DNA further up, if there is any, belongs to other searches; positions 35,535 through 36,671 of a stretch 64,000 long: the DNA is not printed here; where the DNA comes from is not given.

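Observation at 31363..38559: Intact seven-gene cluster with an enzyme combination I cannot map to a known pathway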

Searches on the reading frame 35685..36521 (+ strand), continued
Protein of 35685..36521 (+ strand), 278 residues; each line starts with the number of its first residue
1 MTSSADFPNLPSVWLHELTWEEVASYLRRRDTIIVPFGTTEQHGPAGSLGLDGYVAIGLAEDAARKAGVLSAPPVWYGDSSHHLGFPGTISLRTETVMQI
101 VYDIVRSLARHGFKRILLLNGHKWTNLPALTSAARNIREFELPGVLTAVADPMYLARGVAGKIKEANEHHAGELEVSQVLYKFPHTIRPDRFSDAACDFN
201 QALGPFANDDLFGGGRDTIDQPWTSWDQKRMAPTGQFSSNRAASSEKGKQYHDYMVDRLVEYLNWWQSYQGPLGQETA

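Call 22: find_related_loci(query=A1, collection=genome_contigs, flank=10000)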
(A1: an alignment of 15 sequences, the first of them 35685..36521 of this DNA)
Query A1 (278 aa) in genome_contigs; peptide patterns used: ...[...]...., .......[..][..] (x = any residue, [..] = any of these).
318 stretches matched a pattern; 115 encode a relative of the query (tblastn E <= 1e-3); the best 80 are kept; 80 distinct loci.
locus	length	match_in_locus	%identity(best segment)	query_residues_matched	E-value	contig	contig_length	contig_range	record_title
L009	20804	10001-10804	88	1-268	6e-164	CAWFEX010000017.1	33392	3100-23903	MAG: uncultured Acidobacteriota bacterium isolate MFD05567.bin.1.209 genome assembly, contig: contig_88187, whole genome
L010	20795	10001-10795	86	11-275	1e-159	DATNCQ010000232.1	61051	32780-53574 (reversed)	MAG TPA_asm: Vicinamibacterales bacterium isolate SMAG_U11218 k141_4758262, whole genome shotgun sequence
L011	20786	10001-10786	84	9-269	2e-151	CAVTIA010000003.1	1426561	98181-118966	MAG: uncultured Acidobacteriota bacterium isolate MFD06229.bin.1.1 genome assembly, contig: contig_14783, whole genome s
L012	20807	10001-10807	80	9-276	8e-150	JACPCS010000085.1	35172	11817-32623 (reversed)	MAG: Acidobacteria bacterium isolate NC_groundwater_289_Ag_S-0.65um_68_18 S6_GD2017_2_S65_scaffold_2145, whole genome sh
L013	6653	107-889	84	9-268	5e-148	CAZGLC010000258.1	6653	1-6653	MAG TPA_asm: uncultured Bifidobacteriaceae bacterium isolate ERP125453_co2_124 genome assembly, contig: NODE_6772_length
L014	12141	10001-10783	82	9-268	2e-147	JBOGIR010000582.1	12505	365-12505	MAG: Vicinamibacterales bacterium isolate M3-S_metawrap_bin.60 k127_2501492, whole genome shotgun sequence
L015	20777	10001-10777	81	9-266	2e-146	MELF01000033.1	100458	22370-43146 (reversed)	MAG: Acidobacteria bacterium RIFCSPLOWO2_12_FULL_68_19 rifcsplowo2_12_scaffold_468, whole genome shotgun sequence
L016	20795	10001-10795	75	12-275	9e-141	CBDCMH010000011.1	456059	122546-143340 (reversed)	MAG: Acidobacteriota bacterium isolate 99e78491-333d-4f3c-847c-d3cb7a8c2079 genome assembly, contig: contig_11, whole ge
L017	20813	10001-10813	76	9-278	5e-136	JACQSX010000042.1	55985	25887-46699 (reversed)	MAG: Acidobacteria bacterium isolate NC_groundwater_1396_Ag_S-0.65um_54_125 S_p65_S5_coassembly_k141_4574748, whole geno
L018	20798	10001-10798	72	12-276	1e-127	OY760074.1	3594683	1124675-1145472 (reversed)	MAG: Acidobacteriota bacterium isolate e8b00ceb-3b51-4674-b3e1-58c3ce2e7457 genome assembly, chromosome: 1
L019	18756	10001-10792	76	12-274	6e-134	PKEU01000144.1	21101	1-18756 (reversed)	MAG: bacterium isolate RSA8 c_000000000540, whole genome shotgun sequence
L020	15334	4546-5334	62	12-274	1e-112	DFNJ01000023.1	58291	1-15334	MAG TPA_asm: Firmicutes bacterium UBA3570 UBA3570_contig_35, whole genome shotgun sequence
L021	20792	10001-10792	63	12-275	4e-111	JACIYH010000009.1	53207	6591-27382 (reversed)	MAG: Bacillota bacterium isolate MAG-73 Firmicutes_C3_bin32_Scaffold_9, whole genome shotgun sequence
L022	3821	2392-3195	56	9-276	1e-111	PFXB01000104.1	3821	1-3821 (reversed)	MAG: candidate division WWE3 bacterium CG_4_9_14_3_um_filter_43_9 CG_4_9_14_3_um_filter_150_scaffold_33200_c, whole geno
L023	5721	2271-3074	60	9-275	2e-109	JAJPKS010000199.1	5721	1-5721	MAG: Bacillota bacterium isolate Centralia_MAG_97 k107_18064618, whole genome shotgun sequence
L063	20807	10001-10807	57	10-278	9e-104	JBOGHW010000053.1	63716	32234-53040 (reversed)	MAG: Acidimicrobiales bacterium isolate TC-S_metawrap_bin.20 k127_4914634, whole genome shotgun sequence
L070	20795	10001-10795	56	12-276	2e-102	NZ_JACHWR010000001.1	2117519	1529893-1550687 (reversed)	Nocardioides soli strain DSM 105498 Ga0310458_01, whole genome shotgun sequence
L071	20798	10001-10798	56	9-274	2e-102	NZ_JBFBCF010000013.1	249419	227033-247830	Streptosporangium sp. NPDC051022 NPDC051022_149_C3.ctg-0013, whole genome shotgun sequence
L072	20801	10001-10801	55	11-277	2e-102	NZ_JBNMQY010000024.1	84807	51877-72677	Mycolicibacterium litorale strain JSH_273 contig00024, whole genome shotgun sequence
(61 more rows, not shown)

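Call 36: search_protein_families(library=ncbifam, proteins=[L001:12808-14229:+, L001:17161-19542:-, L001:3981-5924:-, L001:2666-3505:+, L003:12881-13879:-, L003:14056-15702:+, L005:8986-9717:-, L005:10939-11916:+, L005:12134-12868:+], max_evalue=0.00001)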
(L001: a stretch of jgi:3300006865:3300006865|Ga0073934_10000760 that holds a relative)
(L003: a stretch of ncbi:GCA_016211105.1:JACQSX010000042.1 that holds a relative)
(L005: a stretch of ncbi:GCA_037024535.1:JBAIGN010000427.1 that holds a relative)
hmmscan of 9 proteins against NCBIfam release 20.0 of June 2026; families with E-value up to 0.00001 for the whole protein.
L001:12808-14229:+ (473 aa): 7 families
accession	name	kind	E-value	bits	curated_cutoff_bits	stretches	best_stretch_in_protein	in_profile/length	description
TIGR00148.1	TIGR00148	subfamily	1.1e-94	317.7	244.85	1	10-404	2-414/438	UbiD family decarboxylase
NF041204.1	VdcC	exception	1.2e-82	277.8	650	1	3-441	2-442/467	non-oxidative hydroxyarylic acid decarboxylases subunit C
TIGR03701.1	mena_SCO4490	equivalog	3.2e-67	227.2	495.9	1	16-400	8-414/433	menaquinone biosynthesis decarboxylase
NF008175.0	PRK10922.1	equivalog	6.1e-52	176.7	788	2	103-400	126-430/497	4-hydroxy-3-polyprenylbenzoate decarboxylase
TIGR02724.1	phenyl_P_beta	equivalog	3.9e-50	170.6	468.95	1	4-426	2-435/472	phenylphosphate carboxylase subunit beta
TIGR02723.1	phenyl_P_alpha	equivalog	4.3e-40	137.7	564.6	1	6-401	11-414/485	phenylphosphate carboxylase subunit alpha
NF041219.1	BagN_FevL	exception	1.6e-35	122.6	1000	1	3-293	18-321/502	bagremycin/ferroverdin biosynthesis UbiD family decarboxylase BagN/FevL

L001:17161-19542:- (793 aa): 13 families
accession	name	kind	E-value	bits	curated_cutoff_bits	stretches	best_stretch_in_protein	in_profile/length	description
TIGR03194.1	4hydrxCoA_A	equivalog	2.2e-155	519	994.55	1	31-782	4-746/746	4-hydroxybenzoyl-CoA reductase subunit alpha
NF043082.1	XdhA_XDHase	equivalog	6.7e-147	490.7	780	1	24-785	1-755/758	xanthine dehydrogenase subunit XdhA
NF007426.0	PRK09970.1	equivalog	1.9e-143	479.3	916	1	22-784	4-757/761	xanthine dehydrogenase molybdenum-binding subunit XdhA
TIGR03196.1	pucD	equivalog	2e-119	400.2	783.65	1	24-778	3-754/763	xanthine dehydrogenase subunit D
NF041018.1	glyceraldDH_alpha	equivalog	1.2e-118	397.6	790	1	23-778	2-740/741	glyceraldehyde dehydrogenase subunit alpha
TIGR03311.1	Se_dep_XDH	equivalog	2e-105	353.7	830.45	2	23-566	161-678/848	selenium-dependent xanthine dehydrogenase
NF045668.1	pterin_aldehy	equivalog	1.2e-103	347.9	1100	1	24-782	175-904/905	molybdopterin-dependent aldehyde oxidoreductase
TIGR03313.1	Se_sel_red_Mo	hypoth_equivalog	4.8e-93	312.5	1101.9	1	19-783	163-950/951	molybdopterin-dependent oxidoreductase Mo/Fe-S-binding subunit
NF040766.1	CODH_aero_grp5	exception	1.5e-91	307.8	950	1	22-778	3-781/785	aerobic carbon-monoxide dehydrogenase large subunit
NF041671.1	peri_hyde_PaoC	equivalog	9.5e-90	302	1180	1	17-784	11-733/735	aldehyde oxidoreductase molybdenum-binding subunit PaoC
TIGR02416.1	CO_dehy_Mo_lg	equivalog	1.9e-89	300.8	991.15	2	37-432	6-405/770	aerobic carbon-monoxide dehydrogenase large subunit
TIGR02965.1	xanthine_xdhB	equivalog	1.1e-88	298.3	849.5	1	34-785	11-757/758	xanthine dehydrogenase molybdopterin binding subunit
TIGR02969.1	mam_aldehyde_ox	subfamily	1.5e-46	158.5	1912.3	1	23-753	575-1269/1330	aldehyde oxidase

L001:3981-5924:- (647 aa): 47 families (the best 25 are shown)
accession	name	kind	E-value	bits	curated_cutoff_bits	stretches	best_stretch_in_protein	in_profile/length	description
NF006203.0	PRK08327.1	equivalog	5.1e-76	256.4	456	1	65-645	6-569/571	thiamine pyrophosphate-requiring protein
NF005485.1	PRK07092.1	equivalog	9.6e-45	153.3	493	1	74-645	7-519/523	benzoylformate decarboxylase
NF006122.0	PRK08266.1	subfamily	3.1e-43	148.1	571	1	68-643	4-523/543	hypothetical protein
NF004807.0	PRK06154.1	equivalog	1.1e-40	139.9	607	1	56-645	8-555/565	thiamine pyrophosphate-requiring protein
NF006052.0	PRK08199.1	subfamily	1.2e-39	136.1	539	1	64-646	4-539/559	thiamine pyrophosphate protein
NF005712.0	PRK07524.1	subfamily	1.2e-37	129.6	500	1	71-642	6-527/536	5-guanidino-2-oxopentanoate decarboxylase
NF005713.0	PRK07525.1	subfamily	1.4e-34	119.4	620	1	111-644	45-562/592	sulfoacetaldehyde acetyltransferase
TIGR00118.1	acolac_lg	equivalog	4.7e-33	114.5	538.35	1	70-644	3-534/557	biosynthetic-type acetolactate synthase large subunit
NF004919.0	PRK06276.1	equivalog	2.9e-31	108.5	866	1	70-646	3-540/582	acetolactate synthase large subunit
TIGR03457.1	sulphoacet_xsc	equivalog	1.2e-30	106.4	676.4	1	111-644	41-556/579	sulfoacetaldehyde acetyltransferase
NF005760.0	PRK07586.1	equivalog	3.3e-29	102.2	363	1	432-643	314-513/514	acetolactate synthase large subunit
NF004516.0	PRK05858.1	equivalog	5.6e-28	97.8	587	1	68-646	11-537/548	acetolactate synthase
NF005039.0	PRK06456.1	equivalog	8.4e-28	97.2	868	1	70-629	4-532/572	acetolactate synthase large subunit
NF004710.0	PRK06048.1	equivalog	3e-26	92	976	2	474-643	381-536/561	acetolactate synthase large subunit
NF006377.0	PRK08611.1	equivalog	4.2e-26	91.6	742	1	69-644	5-529/576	pyruvate oxidase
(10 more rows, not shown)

L001:2666-3505:+ (279 aa): 0 families

L003:12881-13879:- (332 aa): 0 families

L003:14056-15702:+ (548 aa): 7 families
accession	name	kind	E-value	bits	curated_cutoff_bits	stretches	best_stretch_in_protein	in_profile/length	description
TIGR00148.1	TIGR00148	subfamily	6.7e-63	212.9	244.85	1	7-440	1-428/438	UbiD family decarboxylase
NF041204.1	VdcC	exception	4.8e-51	173.6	650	1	4-454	1-425/467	non-oxidative hydroxyarylic acid decarboxylases subunit C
TIGR03701.1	mena_SCO4490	equivalog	1.7e-44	152.3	495.9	1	147-435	145-426/433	menaquinone biosynthesis decarboxylase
NF008175.0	PRK10922.1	equivalog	7e-41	140.3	788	1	113-469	129-460/497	4-hydroxy-3-polyprenylbenzoate decarboxylase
NF041219.1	BagN_FevL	exception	1.5e-35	122.6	1000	1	3-419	16-437/502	bagremycin/ferroverdin biosynthesis UbiD family decarboxylase BagN/FevL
TIGR02723.1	phenyl_P_alpha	equivalog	4.2e-30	104.8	564.6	1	7-438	10-429/485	phenylphosphate carboxylase subunit alpha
TIGR02724.1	phenyl_P_beta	equivalog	6.4e-25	87.5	468.95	1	133-437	122-426/472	phenylphosphate carboxylase subunit beta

L005:8986-9717:- (243 aa): 2 families
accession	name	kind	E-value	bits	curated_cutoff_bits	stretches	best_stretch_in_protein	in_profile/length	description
TIGR02990.1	ectoine_eutA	equivalog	1.4e-38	132.7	318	1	12-242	7-238/239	ectoine utilization protein EutA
NF052327.1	arylmal_decarb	equivalog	3e-29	102.3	225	1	15-241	3-230/231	arylmalonate decarboxylase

L005:10939-11916:+ (325 aa): 0 families

L005:12134-12868:+ (244 aa): 26 families (the best 25 are shown)
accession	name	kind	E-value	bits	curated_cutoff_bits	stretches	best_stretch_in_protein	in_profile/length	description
NF005123.0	PRK06557.1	subfamily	2.6e-28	99.2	251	1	33-203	34-207/223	L-ribulose-5-phosphate 4-epimerase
NF004855.0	PRK06208.1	subfamily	3.7e-25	88.7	255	1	31-204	63-240/274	class II aldolase/adducin family protein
NF053537.1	DhpthDcsPhtC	equivalog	2.7e-22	79.3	200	1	31-201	20-204/232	3,4-dihydroxyphthalate decarboxylase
NF005484.0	PRK07090.1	equivalog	2.5e-18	66.3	261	1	20-205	38-227/260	aldolase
NF053831.1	RU1PAldHalo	equivalog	2.9e-18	66.1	300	1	35-202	27-193/208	ribulose-1-phosphate aldolase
NF043034.1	OxoTetrPhDc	equivalog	4.3e-18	65.8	250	1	32-189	26-186/205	3-oxo-tetronate 4-phosphate decarboxylase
NF005451.0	PRK07044.1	subfamily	4.2e-17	62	207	1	24-198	37-213/256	aldolase II superfamily protein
NF005302.0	PRK06833.1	equivalog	9.9e-17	61.1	264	1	58-202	53-197/214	L-fuculose-phosphate aldolase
NF006208.0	PRK08333.1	equivalog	2.5e-15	56.6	267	1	58-186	50-178/189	aldolase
NF005186.0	PRK06661.1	equivalog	1.2e-14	54.5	339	1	31-187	26-186/235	hypothetical protein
NF006413.0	PRK08660.1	equivalog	1.3e-14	54.5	203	1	80-191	68-177/184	aldolase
NF040649.1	FucA_Meth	equivalog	1.8e-14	54.1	250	1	57-186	46-171/179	L-fuculose phosphate aldolase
NF005068.0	PRK06486.1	equivalog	1.9e-14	53.5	269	1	33-193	49-214/262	aldolase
NF006672.0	PRK09220.1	equivalog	1e-13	51.2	226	1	56-182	55-194/209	methylthioribulose 1-phosphate dehydratase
NF005689.0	PRK07490.1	equivalog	2.5e-13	49.8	260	1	41-197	45-205/248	hypothetical protein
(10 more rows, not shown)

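Call 55: search_dna_similar(query=window:35685-36521:+, collection=plasmids, mode=protein, max_rows=25)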
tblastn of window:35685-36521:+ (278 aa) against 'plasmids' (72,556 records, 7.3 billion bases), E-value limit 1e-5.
Records with a match: 450; places in all: 515; records where one place covers at least 80% of the query: 327.
Best place of each record, by identity: <60% 450.
By first word of the organism name: Rhizobium 136; Streptomyces 21; Paraburkholderia 16; Haladaptatus 14; Sinorhizobium 11; Halorussus 11; Haloarcula 11; Agrobacterium 11; Ensifer 10; Burkholderia 10; and 86 more.
By predicted mobility (MOB-suite, as given by PLSDB): non-mobilizable 323; conjugative 90; mobilizable 37.
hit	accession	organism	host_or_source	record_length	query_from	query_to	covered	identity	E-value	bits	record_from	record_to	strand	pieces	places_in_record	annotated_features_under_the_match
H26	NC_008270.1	Rhodococcus jostii RHA1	-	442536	12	274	95%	55.1%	3e-97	319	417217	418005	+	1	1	creatininase family protein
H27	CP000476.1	Paenarthrobacter aurescens TC1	-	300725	9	273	95%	54.3%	2e-95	314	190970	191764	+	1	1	creatinine amidohydrolase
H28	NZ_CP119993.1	Halomarina sp. PSR21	cell culture,saline soil from Tarim ...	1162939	12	270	93%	36.7%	7e-46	171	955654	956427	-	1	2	record has no annotation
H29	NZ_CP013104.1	Paraburkholderia caribensis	-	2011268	12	272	94%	33.6%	8e-27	116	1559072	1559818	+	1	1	none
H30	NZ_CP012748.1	Paraburkholderia caribensis MBA4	soil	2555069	12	272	94%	33.6%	8e-27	116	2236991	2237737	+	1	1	none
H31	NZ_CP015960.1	Paraburkholderia caribensis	Mimosa,single cell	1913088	12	272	94%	33.6%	9e-27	116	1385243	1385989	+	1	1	none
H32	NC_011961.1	Thermomicrobium roseum DSM 5159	-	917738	15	264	90%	34.8%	2e-28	121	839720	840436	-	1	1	creatininase family protein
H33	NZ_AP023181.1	Paraburkholderia sp. PGU19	Physopelta gutta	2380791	12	264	91%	33.8%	4e-26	114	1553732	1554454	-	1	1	none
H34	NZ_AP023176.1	Paraburkholderia largidicola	Physopelta gutta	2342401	12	272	94%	32.2%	2e-26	115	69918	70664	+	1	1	none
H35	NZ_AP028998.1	Paraburkholderia sp. 22B1P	-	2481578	12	272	94%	32.2%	2e-26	115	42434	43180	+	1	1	none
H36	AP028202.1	Paraburkholderia largidicola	Physopelta gutta,midgut,Midgut crypts ...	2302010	12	272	94%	32.2%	2e-26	115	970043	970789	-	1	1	creatininase family protein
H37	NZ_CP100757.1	Natrinema gelatinilyticum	marine sediment,sediment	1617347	12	270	93%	32.5%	1e-40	156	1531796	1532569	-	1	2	record has no annotation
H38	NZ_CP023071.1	Sinorhizobium fredii CCBAU 83666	G.max,nodule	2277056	24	264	87%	34.3%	4e-21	100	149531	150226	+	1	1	record has no annotation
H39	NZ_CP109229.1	Streptomyces anthocyanicus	-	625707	12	272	94%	31.4%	2e-19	95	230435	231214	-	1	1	creatininase family protein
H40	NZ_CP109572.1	Streptomyces anthocyanicus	-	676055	12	272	94%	31.4%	3e-19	95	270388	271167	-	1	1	creatininase family protein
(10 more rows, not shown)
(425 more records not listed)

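Call 56: get_annotated_region(hit=H26, flank=12000)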
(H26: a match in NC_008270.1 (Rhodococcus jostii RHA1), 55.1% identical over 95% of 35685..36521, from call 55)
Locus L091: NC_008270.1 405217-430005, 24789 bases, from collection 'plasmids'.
description: Rhodococcus jostii RHA1 plasmid pRHL2, complete sequence
organism: Rhodococcus jostii RHA1 (NCBI taxid 101510)
taxonomy: Bacteria; Actinomycetota; Actinomycetes; Mycobacteriales; Nocardiaceae; Rhodococcus; Rhodococcus jostii; Rhodococcus jostii RHA1
host: -; source: -; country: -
typing (MOB-suite, as given by PLSDB): mobilizable; relaxase MOBP
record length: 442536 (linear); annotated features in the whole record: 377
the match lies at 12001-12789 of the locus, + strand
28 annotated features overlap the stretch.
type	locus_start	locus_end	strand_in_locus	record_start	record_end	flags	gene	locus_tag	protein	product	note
CDS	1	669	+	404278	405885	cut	-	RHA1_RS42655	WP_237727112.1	aspartate aminotransferase family protein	-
CDS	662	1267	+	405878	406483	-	-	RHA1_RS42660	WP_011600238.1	BMC domain-containing protein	-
CDS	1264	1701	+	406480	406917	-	-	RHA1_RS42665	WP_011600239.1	hypothetical protein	-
CDS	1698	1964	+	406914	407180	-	-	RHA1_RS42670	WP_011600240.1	EutN/CcmL family microcompartment protein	-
CDS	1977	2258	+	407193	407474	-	-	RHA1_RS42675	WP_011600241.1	BMC domain-containing protein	-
CDS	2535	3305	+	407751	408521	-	-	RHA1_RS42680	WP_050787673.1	GntR family transcriptional regulator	-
CDS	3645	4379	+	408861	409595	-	-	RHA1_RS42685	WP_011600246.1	enoyl-CoA hydratase/isomerase family protein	-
CDS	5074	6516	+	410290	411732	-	eat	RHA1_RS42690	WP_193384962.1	ethanolamine permease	GO:0006865 - amino acid transport [Evidence IEA]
CDS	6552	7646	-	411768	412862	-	-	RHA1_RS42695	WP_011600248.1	helix-turn-helix domain-containing protein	GO:0006355 - regulation of DNA-templated transcription [Evidence IEA]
CDS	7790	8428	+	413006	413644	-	-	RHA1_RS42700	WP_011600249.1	isochorismatase family protein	-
CDS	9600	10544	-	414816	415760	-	-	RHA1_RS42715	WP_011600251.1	LysR substrate-binding domain-containing protein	-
CDS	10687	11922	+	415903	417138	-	-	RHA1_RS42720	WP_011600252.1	Xaa-Pro peptidase family protein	GO:0006508 - proteolysis [Evidence IEA]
CDS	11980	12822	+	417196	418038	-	-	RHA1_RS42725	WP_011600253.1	creatininase family protein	-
CDS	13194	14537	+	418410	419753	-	-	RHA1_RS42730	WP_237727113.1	MFS transporter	GO:0055085 - transmembrane transport [Evidence IEA]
CDS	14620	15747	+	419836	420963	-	-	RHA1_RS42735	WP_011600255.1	PLP-dependent cysteine synthase family protein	-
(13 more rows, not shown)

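Call 57: get_annotated_region(hit=H27, flank=12000)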
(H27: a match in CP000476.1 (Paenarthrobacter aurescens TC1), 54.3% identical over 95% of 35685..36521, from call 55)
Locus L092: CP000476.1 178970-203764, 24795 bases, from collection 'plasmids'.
description: Paenarthrobacter aurescens TC1 plasmid pTC2, complete sequence
organism: Paenarthrobacter aurescens TC1 (NCBI taxid 290340)
taxonomy: Bacteria; Actinomycetota; Actinomycetes; Micrococcales; Micrococcaceae; Paenarthrobacter; Paenarthrobacter aurescens; Paenarthrobacter aurescens TC1
host: -; source: -; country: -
typing (MOB-suite, as given by PLSDB): conjugative; replicon rep_cluster_884; relaxase MOBP; mating-pair formation MPF_T
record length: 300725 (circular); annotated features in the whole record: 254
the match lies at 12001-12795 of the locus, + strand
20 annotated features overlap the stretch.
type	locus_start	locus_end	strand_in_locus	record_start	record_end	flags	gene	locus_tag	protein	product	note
CDS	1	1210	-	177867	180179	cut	-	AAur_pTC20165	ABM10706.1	copper-translocating P-type ATPase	-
CDS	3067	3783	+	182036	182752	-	-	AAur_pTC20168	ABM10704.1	transcriptional regulator, GntR family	-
CDS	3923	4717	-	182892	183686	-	-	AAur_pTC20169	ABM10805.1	conserved hypothetical protein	-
CDS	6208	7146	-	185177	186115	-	-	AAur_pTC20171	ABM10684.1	putative Ketopantoate reductase protein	-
CDS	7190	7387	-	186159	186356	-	-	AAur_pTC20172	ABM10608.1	hypothetical protein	-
CDS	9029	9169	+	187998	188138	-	-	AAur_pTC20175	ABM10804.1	hypothetical protein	-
CDS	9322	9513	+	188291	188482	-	-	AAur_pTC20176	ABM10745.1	hypothetical protein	-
CDS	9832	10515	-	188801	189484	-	-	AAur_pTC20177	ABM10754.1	transcriptional regulator, GntR family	-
CDS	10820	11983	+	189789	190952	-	-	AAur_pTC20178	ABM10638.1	putative xaa-pro dipeptidase (M23 metallopeptidase family)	-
CDS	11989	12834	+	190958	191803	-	-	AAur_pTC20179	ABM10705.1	creatinine amidohydrolase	-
CDS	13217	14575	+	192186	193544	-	-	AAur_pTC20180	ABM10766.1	putative major facilitator superfamily (MFS) transporter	-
CDS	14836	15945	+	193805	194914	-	-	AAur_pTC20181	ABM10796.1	Pyridoxal-phosphate dependent enzyme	-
CDS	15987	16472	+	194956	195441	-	-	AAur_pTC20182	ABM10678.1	putative endoribonuclease L-PSP family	-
CDS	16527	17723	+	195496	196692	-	-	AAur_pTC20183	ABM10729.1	putative pyridine nucleotide-disulphide oxidoreductase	-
CDS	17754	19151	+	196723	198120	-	-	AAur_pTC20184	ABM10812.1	metallo-beta-lactamase superfamily protein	-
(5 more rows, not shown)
